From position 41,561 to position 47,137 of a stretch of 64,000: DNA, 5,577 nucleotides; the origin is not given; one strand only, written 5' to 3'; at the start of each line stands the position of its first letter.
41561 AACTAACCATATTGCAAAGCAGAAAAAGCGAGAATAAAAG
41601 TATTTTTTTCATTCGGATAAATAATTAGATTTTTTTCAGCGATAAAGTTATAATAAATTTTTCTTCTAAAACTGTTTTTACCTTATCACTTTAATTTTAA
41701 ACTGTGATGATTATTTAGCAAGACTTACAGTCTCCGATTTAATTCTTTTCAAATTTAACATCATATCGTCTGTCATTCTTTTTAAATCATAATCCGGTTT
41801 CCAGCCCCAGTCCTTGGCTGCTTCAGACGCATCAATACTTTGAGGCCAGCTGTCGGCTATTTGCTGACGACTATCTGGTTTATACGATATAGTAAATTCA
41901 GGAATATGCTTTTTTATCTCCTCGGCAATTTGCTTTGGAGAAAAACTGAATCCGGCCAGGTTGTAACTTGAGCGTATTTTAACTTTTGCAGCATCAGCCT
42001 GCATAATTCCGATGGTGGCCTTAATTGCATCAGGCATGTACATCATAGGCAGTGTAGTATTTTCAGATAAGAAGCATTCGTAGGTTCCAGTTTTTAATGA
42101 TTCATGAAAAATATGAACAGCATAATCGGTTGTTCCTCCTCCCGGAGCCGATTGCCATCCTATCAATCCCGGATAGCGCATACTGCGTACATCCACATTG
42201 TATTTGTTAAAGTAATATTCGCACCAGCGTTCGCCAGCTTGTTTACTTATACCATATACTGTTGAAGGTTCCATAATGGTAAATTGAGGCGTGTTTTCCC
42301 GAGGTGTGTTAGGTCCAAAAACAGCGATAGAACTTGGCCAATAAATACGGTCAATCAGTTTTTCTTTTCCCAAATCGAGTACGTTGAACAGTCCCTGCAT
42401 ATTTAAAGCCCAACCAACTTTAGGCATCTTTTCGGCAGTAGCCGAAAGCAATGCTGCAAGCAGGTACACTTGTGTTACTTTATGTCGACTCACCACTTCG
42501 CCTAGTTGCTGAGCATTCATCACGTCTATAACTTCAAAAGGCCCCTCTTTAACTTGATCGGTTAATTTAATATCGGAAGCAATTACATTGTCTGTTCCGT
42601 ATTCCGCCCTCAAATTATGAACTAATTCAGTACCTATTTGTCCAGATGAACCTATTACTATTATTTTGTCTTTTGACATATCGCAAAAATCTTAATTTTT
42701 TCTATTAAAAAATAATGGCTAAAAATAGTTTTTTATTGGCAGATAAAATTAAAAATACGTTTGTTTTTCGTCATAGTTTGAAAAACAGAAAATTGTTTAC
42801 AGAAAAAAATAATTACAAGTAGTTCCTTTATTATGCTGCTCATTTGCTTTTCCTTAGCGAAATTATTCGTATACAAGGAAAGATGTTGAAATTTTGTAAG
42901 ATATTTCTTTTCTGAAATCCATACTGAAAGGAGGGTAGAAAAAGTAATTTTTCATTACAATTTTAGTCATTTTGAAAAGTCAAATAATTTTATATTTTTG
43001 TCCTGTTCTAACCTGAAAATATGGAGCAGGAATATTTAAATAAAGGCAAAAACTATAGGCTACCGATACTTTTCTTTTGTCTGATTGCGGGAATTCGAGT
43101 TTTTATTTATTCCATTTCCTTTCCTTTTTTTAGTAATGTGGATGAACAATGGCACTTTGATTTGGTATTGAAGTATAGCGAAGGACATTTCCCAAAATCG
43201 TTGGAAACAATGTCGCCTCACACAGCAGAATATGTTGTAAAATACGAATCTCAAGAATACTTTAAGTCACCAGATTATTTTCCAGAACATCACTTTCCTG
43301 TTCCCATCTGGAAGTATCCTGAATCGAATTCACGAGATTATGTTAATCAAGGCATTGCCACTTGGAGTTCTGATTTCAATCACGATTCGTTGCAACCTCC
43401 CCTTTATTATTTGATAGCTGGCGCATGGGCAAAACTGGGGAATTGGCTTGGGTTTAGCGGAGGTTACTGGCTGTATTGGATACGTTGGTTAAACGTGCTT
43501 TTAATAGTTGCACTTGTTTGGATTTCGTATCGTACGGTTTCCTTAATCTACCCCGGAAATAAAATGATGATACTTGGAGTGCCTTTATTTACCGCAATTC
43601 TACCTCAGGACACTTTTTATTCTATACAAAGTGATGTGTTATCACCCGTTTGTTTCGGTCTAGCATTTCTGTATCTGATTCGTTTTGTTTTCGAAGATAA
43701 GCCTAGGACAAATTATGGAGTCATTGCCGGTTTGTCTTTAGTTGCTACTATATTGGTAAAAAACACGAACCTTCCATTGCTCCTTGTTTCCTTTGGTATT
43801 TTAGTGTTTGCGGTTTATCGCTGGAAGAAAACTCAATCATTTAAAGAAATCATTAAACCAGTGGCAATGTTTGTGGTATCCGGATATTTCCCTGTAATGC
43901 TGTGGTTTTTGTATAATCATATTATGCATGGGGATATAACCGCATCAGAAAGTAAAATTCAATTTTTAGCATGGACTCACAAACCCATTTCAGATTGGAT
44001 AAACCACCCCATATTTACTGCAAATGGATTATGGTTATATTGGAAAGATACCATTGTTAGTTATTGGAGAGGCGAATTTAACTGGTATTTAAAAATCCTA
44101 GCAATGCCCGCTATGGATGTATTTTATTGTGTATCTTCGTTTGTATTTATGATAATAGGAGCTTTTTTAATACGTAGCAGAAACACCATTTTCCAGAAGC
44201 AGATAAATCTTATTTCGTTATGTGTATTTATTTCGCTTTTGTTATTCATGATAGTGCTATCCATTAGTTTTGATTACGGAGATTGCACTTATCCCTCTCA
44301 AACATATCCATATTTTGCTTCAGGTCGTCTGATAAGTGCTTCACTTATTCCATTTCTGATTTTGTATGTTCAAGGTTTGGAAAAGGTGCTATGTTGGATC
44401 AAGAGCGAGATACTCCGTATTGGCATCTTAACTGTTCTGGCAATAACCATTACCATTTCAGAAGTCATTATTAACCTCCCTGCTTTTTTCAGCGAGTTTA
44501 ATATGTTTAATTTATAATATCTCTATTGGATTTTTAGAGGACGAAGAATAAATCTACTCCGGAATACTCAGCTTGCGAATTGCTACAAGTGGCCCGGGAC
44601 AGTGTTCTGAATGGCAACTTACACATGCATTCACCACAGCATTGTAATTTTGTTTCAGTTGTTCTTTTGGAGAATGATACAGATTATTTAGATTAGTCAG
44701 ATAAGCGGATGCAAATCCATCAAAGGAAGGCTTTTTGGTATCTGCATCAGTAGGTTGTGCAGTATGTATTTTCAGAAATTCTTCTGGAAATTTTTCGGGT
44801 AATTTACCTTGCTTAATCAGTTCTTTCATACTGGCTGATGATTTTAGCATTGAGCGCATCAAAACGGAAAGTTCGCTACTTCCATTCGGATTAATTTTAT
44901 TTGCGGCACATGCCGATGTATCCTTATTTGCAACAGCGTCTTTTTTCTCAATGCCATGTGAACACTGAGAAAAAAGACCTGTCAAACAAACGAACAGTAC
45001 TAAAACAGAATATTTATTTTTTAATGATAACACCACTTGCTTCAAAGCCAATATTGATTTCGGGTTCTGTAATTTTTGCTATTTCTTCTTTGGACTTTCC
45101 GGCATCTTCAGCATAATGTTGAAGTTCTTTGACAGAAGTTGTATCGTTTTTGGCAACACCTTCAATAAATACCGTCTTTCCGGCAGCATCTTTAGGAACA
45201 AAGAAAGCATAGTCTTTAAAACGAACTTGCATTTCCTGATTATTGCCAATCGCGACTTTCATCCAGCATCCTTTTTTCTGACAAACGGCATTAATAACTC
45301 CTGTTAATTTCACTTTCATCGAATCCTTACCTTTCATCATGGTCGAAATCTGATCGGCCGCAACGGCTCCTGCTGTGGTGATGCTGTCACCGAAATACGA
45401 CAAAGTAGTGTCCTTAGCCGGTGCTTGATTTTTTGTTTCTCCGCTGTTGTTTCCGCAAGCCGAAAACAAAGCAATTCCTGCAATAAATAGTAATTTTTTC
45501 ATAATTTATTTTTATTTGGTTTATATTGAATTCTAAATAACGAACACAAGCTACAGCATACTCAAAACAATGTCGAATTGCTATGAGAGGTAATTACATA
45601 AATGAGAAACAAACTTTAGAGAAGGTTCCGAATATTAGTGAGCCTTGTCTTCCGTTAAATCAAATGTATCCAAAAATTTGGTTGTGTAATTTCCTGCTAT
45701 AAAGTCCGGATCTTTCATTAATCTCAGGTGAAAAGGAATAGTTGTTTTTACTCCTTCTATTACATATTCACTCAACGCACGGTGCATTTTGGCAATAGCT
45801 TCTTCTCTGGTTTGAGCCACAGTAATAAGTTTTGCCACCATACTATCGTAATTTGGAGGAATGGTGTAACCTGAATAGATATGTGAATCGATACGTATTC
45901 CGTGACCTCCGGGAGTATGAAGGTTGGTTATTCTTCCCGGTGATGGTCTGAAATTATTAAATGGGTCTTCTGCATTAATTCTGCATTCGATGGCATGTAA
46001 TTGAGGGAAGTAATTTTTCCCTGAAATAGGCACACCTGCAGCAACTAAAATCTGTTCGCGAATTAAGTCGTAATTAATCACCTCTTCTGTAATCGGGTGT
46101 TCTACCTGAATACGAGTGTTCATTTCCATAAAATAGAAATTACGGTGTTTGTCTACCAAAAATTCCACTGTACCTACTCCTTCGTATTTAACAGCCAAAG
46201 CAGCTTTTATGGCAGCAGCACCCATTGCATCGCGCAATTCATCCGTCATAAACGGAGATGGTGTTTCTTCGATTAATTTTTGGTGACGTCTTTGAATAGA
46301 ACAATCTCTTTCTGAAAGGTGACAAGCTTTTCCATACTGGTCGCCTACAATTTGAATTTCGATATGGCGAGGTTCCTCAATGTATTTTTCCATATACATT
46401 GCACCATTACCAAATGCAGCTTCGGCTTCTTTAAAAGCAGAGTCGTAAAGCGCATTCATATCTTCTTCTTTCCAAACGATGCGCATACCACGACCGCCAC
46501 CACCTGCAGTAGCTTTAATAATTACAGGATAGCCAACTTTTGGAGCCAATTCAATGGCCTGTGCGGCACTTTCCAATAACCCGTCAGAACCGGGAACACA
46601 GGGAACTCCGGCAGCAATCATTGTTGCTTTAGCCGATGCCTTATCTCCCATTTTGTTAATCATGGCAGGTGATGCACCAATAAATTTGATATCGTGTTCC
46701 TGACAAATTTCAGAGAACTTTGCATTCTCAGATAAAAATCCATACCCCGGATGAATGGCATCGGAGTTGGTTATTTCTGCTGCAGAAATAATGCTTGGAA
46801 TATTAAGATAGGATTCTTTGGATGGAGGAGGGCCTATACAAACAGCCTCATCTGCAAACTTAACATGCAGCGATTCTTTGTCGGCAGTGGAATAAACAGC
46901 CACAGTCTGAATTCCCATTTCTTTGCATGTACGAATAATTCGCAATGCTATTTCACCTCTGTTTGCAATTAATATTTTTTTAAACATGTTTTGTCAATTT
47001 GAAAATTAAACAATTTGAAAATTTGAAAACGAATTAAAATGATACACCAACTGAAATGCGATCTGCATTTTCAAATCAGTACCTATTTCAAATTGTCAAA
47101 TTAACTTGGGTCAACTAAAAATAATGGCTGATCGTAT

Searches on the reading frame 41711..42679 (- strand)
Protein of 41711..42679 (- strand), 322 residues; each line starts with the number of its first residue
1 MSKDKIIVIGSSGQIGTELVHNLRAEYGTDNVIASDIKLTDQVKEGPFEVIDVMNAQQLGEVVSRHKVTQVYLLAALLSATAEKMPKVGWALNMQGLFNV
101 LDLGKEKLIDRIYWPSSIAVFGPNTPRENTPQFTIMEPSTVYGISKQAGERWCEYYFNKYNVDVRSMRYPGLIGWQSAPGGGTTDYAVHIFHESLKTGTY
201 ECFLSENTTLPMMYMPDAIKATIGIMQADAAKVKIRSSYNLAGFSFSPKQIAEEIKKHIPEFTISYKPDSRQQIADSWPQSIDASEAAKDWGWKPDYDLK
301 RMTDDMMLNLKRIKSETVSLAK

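Call 75: search_protein_families(library=pfam, proteins=[window:41711-42679:-])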
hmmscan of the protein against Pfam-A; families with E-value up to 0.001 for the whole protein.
window:41711-42679:- (322 aa): 4 families
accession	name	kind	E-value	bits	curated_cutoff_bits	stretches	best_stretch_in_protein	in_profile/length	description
PF01370.27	Epimerase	-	3.6e-25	89.2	20.9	1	6-234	1-233/240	NAD dependent epimerase/dehydratase family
PF16363.11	GDP_Man_Dehyd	-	3.6e-15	56.7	27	1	8-306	2-332/332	GDP-mannose 4,6 dehydratase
PF04321.23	RmlD_sub_bind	-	1.3e-09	38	27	1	5-162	2-145/287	RmlD substrate binding domain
PF01073.25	3Beta_HSD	-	8.7e-07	28.7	22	1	7-128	1-127/280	3-beta hydroxysteroid dehydrogenase/isomerase family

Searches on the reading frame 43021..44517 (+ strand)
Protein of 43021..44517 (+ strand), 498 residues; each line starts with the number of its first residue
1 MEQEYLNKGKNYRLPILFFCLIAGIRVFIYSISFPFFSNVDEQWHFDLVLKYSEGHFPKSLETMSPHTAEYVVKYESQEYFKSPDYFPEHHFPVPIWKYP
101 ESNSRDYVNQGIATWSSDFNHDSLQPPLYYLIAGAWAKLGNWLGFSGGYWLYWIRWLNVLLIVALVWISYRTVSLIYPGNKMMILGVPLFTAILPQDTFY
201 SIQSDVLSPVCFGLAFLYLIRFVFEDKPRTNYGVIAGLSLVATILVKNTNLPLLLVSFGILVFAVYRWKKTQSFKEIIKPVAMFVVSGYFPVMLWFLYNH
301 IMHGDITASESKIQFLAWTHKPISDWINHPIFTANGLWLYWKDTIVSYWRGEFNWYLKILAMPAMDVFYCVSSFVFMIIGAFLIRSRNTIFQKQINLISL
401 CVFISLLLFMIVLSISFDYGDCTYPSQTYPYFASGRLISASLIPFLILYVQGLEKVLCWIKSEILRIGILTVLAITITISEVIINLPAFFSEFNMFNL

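Call 75: search_protein_families(library=pfam, proteins=[window:43021-44517:+])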
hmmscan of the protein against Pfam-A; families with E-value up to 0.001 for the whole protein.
window:43021-44517:+ (498 aa): 1 family
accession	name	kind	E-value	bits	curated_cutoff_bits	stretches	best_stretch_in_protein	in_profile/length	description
PF09913.15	DUF2142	-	3.4e-14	52.9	30.1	1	30-416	7-371/395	Predicted membrane protein (DUF2142)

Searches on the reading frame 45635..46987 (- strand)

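Call 75: search_protein_families(library=pfam, proteins=[window:45635-46987:-])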
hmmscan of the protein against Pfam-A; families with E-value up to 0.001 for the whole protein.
window:45635-46987:- (450 aa): 6 families
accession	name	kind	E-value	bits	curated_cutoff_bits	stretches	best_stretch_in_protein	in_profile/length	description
PF02786.22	CPSase_L_D2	-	2.7e-74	249.7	19.8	1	115-321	1-208/211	Carbamoyl-phosphate synthase L chain, ATP binding domain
PF00289.28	Biotin_carb_N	-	1e-46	158.4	25.5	1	1-110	1-110/110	Biotin carboxylase, N-terminal domain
PF02785.25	Biotin_carb_C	-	5e-45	152.5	32.4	1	334-440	1-107/108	Biotin carboxylase C-terminal domain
PF07478.18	Dala_Dala_lig_C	-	8.5e-10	38.9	24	1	146-291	30-174/204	D-ala D-ala ligase C-terminus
PF02222.28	ATP-grasp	-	6.7e-08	32.8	27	1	138-292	16-162/179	ATP-grasp domain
PF08443.16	RimK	-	7.1e-05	22.9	21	1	136-298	22-172/188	RimK-like ATP-grasp domain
